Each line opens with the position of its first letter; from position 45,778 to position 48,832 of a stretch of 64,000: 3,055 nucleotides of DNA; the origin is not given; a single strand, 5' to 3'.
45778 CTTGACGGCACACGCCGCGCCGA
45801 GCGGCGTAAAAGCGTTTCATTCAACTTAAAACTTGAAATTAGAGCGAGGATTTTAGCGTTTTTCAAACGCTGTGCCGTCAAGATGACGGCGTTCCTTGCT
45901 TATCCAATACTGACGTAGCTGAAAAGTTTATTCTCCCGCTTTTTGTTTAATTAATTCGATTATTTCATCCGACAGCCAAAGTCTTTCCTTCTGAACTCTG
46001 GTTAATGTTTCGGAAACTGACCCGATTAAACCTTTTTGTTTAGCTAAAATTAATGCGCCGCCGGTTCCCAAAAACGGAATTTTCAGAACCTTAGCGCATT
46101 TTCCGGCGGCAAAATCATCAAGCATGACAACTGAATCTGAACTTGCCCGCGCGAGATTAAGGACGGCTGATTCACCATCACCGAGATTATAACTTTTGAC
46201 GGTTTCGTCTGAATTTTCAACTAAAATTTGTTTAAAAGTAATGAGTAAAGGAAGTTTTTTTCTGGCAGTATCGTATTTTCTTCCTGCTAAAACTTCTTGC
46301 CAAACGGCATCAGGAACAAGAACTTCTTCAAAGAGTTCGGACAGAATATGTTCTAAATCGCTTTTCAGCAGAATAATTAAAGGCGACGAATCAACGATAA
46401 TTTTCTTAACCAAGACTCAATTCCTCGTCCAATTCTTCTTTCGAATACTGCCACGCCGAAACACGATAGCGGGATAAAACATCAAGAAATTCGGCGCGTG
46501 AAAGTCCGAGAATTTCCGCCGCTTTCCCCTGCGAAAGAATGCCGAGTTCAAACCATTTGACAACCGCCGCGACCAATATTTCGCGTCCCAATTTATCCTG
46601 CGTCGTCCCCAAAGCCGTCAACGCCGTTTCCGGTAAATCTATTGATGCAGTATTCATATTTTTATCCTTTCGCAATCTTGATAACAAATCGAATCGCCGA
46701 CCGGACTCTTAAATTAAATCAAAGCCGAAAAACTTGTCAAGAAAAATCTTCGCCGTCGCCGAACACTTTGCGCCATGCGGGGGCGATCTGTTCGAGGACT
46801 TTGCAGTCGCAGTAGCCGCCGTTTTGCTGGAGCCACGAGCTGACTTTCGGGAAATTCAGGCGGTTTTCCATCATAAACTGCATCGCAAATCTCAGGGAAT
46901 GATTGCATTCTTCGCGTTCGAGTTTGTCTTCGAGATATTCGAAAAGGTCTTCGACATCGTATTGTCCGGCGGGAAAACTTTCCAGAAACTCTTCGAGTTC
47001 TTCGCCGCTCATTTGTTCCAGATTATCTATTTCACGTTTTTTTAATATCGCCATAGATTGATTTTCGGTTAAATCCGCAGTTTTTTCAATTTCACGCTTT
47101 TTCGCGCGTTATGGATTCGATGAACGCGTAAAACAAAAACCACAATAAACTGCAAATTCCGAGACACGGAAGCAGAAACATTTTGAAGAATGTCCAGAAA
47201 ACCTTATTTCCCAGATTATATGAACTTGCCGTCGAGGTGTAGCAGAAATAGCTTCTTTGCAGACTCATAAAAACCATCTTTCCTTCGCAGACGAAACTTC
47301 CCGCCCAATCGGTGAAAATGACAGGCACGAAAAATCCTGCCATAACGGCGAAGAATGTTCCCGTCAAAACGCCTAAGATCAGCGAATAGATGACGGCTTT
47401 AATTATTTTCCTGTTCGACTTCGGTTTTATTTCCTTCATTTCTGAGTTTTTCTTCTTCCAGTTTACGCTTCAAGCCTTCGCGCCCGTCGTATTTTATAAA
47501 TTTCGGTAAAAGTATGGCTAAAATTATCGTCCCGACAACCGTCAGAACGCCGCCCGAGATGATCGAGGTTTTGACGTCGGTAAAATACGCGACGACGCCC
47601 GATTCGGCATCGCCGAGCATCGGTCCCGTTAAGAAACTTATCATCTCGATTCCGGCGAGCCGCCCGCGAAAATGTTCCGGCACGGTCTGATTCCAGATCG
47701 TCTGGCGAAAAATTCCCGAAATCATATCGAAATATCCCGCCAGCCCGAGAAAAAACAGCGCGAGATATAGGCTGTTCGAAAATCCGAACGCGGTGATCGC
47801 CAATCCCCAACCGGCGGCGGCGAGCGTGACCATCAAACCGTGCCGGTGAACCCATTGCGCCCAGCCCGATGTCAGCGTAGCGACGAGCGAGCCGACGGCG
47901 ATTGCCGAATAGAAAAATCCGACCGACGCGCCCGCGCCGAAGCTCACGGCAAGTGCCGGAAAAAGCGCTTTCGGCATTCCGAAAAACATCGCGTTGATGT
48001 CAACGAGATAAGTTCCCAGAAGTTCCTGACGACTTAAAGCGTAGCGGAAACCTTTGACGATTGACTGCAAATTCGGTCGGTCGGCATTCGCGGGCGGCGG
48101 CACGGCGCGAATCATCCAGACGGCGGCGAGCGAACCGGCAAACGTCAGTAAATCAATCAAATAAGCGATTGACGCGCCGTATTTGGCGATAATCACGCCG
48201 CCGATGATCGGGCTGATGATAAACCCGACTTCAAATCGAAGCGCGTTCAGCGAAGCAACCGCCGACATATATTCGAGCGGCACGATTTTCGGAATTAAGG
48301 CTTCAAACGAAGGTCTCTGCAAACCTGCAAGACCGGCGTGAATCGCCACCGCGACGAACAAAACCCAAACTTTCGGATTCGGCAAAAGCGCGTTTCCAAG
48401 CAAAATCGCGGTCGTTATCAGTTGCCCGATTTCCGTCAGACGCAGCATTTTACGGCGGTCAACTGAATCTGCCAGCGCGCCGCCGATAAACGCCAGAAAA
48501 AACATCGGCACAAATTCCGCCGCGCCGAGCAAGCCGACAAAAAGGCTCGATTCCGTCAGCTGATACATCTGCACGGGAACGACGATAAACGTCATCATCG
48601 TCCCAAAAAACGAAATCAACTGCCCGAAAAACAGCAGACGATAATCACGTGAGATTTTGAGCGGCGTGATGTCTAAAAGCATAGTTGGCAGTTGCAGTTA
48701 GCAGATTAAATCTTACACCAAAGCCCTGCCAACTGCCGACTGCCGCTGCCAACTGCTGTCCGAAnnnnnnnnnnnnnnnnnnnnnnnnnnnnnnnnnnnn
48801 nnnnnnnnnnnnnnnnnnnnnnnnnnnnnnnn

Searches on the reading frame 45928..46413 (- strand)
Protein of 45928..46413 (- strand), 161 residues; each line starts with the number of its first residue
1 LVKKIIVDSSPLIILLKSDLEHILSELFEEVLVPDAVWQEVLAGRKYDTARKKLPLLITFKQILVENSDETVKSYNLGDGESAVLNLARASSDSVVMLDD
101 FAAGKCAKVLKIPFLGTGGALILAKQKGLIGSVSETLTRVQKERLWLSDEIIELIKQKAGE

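Call 14: search_protein_families(library=pfam, proteins=[window:45928-46413:-])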
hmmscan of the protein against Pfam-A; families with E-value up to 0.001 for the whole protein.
window:45928-46413:- (161 aa): 1 family
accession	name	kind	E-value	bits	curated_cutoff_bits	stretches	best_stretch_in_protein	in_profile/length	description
PF11848.13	DUF3368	-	7.1e-08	32.7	27.3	1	116-159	3-46/46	Domain of unknown function (DUF3368)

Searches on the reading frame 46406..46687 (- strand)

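Call 14: search_protein_families(library=pfam, proteins=[window:46406-46687:-])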
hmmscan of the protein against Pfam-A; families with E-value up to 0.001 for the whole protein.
window:46406-46687:- (93 aa): 1 family
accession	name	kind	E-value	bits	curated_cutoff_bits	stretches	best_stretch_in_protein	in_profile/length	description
PF03683.19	UPF0175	-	1.5e-25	89.1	27.9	1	18-90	1-73/75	Uncharacterised protein family (UPF0175)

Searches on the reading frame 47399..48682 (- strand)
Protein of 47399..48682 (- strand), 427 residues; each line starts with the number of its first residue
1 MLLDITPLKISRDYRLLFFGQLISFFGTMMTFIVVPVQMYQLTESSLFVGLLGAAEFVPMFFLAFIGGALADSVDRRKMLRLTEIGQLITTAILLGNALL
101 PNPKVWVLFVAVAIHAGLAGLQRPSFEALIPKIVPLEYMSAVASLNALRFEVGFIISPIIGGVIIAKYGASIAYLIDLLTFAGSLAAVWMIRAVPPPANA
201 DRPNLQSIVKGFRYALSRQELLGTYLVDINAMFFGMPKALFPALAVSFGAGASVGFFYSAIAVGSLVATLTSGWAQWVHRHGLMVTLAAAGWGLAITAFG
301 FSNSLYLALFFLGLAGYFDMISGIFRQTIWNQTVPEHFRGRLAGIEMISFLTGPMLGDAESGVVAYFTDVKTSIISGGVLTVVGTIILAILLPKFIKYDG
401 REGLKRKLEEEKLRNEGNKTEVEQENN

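Call 14: search_protein_families(library=pfam, proteins=[window:47399-48682:-])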
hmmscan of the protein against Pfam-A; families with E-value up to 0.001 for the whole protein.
window:47399-48682:- (427 aa): 2 families
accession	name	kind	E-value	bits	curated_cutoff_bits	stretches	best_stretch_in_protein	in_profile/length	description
PF05977.19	MFS_3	-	1.9e-32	112.9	27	1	7-395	6-398/524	Transmembrane secretion effector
PF07690.21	MFS_1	-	2.9e-26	92.7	33.4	2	17-317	1-308/347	Major Facilitator Superfamily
